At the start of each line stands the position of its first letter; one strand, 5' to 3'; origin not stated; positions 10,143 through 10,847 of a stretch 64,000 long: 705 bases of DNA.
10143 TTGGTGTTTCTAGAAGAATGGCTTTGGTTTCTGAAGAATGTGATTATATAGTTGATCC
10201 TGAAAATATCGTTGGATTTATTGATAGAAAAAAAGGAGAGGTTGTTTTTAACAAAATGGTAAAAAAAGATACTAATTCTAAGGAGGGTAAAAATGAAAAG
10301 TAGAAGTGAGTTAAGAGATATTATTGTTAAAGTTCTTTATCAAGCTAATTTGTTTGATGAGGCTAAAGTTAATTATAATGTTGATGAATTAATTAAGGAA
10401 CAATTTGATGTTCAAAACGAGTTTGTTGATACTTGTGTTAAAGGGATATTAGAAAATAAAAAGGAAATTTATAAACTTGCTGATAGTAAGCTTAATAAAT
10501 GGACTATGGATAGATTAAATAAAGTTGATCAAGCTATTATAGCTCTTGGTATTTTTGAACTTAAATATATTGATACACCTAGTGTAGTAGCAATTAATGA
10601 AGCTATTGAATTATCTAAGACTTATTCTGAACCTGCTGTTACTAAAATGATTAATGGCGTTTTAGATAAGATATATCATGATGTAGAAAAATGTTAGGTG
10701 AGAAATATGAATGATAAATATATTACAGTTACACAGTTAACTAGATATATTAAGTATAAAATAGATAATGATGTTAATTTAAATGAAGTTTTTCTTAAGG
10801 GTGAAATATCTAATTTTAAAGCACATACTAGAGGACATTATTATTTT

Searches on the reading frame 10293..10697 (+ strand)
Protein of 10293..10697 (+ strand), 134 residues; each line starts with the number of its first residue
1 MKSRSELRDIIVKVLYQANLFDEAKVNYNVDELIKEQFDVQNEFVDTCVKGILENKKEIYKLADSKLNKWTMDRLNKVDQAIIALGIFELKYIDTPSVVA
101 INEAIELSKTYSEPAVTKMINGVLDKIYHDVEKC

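Call 6: search_protein_families(library=pfam, proteins=[window:10293-10697:+], max_evalue=0.01)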
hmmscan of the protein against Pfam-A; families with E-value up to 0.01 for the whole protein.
window:10293-10697:+ (134 aa): 2 families
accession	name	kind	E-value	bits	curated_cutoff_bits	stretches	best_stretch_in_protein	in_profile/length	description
PF01029.23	NusB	-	4.5e-28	98.7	23.1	1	7-128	3-132/133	NusB family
PF09185.15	DUF1948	-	0.0082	16.5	25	1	17-127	29-139/140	Domain of unknown function (DUF1948)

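Call 7: search_protein_families(library=padloc, proteins=[window:10293-10697:+], max_evalue=0.01)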
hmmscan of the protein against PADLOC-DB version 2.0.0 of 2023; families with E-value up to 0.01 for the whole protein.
window:10293-10697:+ (134 aa): 1 family
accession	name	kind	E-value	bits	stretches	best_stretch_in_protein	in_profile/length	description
PDLC02141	Csn2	-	0.0051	14.8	0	3-37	94-128/220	-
